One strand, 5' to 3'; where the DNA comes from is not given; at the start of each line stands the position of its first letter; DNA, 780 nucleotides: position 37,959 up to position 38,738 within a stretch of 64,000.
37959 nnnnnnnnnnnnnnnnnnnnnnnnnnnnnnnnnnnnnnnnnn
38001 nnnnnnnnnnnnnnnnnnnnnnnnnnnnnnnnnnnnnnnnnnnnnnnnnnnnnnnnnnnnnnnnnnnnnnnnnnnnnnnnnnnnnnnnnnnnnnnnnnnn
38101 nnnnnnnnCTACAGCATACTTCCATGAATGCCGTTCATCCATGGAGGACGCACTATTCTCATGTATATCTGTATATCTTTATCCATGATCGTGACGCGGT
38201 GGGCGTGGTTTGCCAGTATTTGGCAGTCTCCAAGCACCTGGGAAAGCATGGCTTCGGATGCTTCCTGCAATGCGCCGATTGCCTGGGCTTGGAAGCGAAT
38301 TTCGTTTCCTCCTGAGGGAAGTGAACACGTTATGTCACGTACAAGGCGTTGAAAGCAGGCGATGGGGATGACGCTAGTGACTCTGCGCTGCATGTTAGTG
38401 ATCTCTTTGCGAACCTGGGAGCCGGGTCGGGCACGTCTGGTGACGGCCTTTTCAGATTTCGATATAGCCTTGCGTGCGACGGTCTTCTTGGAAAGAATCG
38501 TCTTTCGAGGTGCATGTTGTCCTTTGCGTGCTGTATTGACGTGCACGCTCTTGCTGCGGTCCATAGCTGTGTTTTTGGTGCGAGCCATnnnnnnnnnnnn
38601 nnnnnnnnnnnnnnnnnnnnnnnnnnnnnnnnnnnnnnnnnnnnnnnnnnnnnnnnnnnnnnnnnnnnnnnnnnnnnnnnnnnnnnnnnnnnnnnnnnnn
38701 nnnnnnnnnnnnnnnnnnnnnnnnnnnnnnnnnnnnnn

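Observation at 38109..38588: Divergent H3 variant with CenH3 hallmarks lying 15 kb from the satellite array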

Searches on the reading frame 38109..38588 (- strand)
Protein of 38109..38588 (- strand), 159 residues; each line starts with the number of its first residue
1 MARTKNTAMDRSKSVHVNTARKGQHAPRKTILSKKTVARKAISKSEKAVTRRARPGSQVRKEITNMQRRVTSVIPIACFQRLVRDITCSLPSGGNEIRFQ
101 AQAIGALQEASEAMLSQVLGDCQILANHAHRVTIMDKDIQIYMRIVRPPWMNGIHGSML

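Call 3: search_protein_families(library=pfam, proteins=[window:38109-38588:-], max_evalue=1)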
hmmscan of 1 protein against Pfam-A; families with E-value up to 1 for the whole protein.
window:38109-38588:- (159 aa): 4 families
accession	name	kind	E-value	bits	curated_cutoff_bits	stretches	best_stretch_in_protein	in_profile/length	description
PF00125.30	Histone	-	8.8e-35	120.1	26.4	1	18-145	3-121/122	Core histone H2A/H2B/H3/H4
PF15511.12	CENP-T_C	-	3.3e-09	37.2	28.1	1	73-145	7-76/108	Centromere kinetochore component CENP-T histone fold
PF15630.12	CENP-S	-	4.2e-05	24.3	28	1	94-144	21-71/76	CENP-S protein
PF00808.29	CBFD_NFYB_HMF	-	0.039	14.7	21.4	1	98-141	20-63/65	Histone-like transcription factor (CBF/NF-Y) and archaeal histone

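Call 4: search_solved_structures(query=window:38109-38588:-, max_evalue=0.001, show_alignments=3)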
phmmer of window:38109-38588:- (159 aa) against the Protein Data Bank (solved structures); distinct sequences matched with E-value up to 0.001: 176 (the best 60 are shown).
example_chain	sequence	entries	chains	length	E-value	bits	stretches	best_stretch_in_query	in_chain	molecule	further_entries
4z5t_A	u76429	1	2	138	4.5e-20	75.6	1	19-145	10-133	Histone H3.3C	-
9wms_a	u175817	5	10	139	1.5e-19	73.9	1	19-145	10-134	Histone H3.3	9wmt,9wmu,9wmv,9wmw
3av2_A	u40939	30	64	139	1.6e-19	73.8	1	19-145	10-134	Histone H3.3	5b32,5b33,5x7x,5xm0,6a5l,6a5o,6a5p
3wtp_E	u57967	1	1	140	1.7e-19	73.7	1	19-145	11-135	Histone H3.3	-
4hga_B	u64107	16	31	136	1.7e-19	73.6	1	19-145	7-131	Histone H3.3 | Histone H3 (Fragment) | Histone H3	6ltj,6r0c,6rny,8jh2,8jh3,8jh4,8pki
5kdm_A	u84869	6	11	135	1.9e-19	73.5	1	19-145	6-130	Histone H3.3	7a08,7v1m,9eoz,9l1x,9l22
5xm1_A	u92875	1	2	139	2.8e-19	72.9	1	19-145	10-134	Histone H3mm7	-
1p3b_A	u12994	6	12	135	6.1e-19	71.9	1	19-145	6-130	Histone H3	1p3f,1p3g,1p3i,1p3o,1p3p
5z23_A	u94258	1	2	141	7.4e-19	71.6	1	19-145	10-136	Histone H3.1,Histone H3-like centromeric protein A,Histone H3.1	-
6kxv_A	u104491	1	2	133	7.6e-19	71.6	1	21-145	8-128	Histone H3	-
5gxq_A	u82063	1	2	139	8.2e-19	71.4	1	19-142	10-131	Histone H3.6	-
5zbx_A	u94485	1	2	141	1e-18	71.2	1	19-145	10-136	Histone H3.1,Histone H3-like centromeric protein A,Histone H3.1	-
8rbx_M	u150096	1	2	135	1e-18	71.2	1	19-145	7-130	Histone H3.3C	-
5ay8_A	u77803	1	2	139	1.1e-18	71.1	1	18-147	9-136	H3.Y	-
1f66_A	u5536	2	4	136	1.1e-18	71.1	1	19-145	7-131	HISTONE H3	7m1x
8pep_E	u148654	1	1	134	2.2e-18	70.1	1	19-145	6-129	Histone H3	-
1p3a_A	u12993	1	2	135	2.8e-18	69.7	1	19-145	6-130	Histone H3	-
1p3k_A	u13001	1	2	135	3.2e-18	69.5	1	19-145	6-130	Histone H3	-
1p34_A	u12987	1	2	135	4.1e-18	69.2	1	19-145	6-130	Histone H3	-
1p3m_A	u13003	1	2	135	4.4e-18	69.1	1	19-145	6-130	Histone H3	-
7mbm_G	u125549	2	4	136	4.4e-18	69.1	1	18-145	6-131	Histone H3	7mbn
6r1u_M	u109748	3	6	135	4.5e-18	69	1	18-145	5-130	Histone H3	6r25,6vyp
4h9n_A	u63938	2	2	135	4.9e-18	68.9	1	19-145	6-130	Histone H3.3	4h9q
8kb5_A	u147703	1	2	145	5.1e-18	68.9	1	19-144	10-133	Histone H3.8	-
6nzo_A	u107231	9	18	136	5.4e-18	68.8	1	19-145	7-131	Histone H3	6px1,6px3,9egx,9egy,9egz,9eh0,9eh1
30fh_a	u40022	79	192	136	5.6e-18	68.7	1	19-145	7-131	Histone H3.2 | Histone H3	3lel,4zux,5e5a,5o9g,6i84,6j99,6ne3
30gf_A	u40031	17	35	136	5.7e-18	68.7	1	19-145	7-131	Histone H3.2 | Histone H3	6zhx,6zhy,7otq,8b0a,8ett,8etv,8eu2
1p3l_A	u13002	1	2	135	5.8e-18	68.7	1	19-145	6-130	Histone H3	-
1kx3_A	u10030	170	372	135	6.2e-18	68.6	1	19-145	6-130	histone H3 | Histone H3.2 | Histone H3-like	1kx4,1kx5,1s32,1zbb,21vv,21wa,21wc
3av1_A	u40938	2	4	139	6.2e-18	68.6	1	19-145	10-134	Histone H3.2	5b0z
8j90_A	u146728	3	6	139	6.3e-18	68.6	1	19-145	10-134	Histone H3.1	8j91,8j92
3c1c_A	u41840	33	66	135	6.3e-18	68.6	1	19-145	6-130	Histone H3-like | Histone H3.2 | Histone H3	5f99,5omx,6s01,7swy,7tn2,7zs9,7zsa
5b40_A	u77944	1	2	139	6.3e-18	68.6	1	19-145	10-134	Histone H3.2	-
8g57_A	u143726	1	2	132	6.5e-18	68.6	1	19-145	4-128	Histone H3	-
8qyv_A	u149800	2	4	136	6.6e-18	68.5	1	19-145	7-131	Histone H3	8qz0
8zjr_A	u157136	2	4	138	6.7e-18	68.5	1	19-145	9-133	Histone H3.2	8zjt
9gw2_a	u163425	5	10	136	6.8e-18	68.5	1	19-145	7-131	Histone H3.2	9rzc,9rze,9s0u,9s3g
1eqz_C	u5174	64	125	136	6.9e-18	68.5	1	19-145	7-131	PROTEIN (HISTONE H3) | HISTONE H3 | Histone H3.2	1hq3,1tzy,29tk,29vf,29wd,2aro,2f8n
8kcb_F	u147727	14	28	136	7e-18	68.4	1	19-145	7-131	Histone H3.1 | Histone H3.2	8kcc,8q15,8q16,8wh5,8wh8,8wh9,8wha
6t79_A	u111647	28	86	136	7e-18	68.4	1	19-145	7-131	Histone H3.2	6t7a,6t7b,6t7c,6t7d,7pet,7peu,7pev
7uv9_A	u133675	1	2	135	7e-18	68.4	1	19-145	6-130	Histone H3.2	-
2io5_B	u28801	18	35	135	7.7e-18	68.3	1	19-145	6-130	Histone H3.1 | Histone H3 | Histone H3.2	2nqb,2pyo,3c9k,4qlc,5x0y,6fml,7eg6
10gj_A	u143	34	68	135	7.8e-18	68.3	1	19-145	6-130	Histone H3.2 | Histone H3 (Fragment)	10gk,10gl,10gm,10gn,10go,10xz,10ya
1m18_A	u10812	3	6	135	8.9e-18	68.1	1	19-145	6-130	Histone H3.2 | Histone H3.3C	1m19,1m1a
9gmk_A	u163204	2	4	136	9.5e-18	68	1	19-145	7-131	Histone H3.2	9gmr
8ux1_A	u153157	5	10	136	9.5e-18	68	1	19-145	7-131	Histone H3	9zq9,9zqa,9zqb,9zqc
9ipu_A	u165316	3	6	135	1.1e-17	67.9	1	19-145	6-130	Histone H3.2 | Histone H3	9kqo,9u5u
8kd3_O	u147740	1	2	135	1.1e-17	67.8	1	22-145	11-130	Histone H3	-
3kxb_A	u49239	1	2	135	1.1e-17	67.8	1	19-145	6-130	Histone H3.2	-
7ud5_A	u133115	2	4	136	1.5e-17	67.3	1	18-145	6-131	Histone H3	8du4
6ven_A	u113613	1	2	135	1.6e-17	67.3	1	18-145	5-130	Histone H3.2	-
8he5_a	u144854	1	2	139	1.6e-17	67.3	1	19-145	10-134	Histone H3.1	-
9uz7_A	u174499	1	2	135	2e-17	67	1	19-145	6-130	Histone H3.1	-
4h9s_A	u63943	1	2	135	2.2e-17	66.8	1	19-145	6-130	Histone H3.3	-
6g0l_A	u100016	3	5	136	2.3e-17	66.8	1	19-145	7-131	Histone H3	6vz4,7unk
3azg_A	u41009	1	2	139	2.3e-17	66.8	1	19-145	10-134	Histone H3.1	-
7ux9_E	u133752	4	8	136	2.4e-17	66.7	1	19-145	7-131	Histone H3.3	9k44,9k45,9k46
9nqu_A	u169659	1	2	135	2.5e-17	66.6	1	19-145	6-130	Histone H3.2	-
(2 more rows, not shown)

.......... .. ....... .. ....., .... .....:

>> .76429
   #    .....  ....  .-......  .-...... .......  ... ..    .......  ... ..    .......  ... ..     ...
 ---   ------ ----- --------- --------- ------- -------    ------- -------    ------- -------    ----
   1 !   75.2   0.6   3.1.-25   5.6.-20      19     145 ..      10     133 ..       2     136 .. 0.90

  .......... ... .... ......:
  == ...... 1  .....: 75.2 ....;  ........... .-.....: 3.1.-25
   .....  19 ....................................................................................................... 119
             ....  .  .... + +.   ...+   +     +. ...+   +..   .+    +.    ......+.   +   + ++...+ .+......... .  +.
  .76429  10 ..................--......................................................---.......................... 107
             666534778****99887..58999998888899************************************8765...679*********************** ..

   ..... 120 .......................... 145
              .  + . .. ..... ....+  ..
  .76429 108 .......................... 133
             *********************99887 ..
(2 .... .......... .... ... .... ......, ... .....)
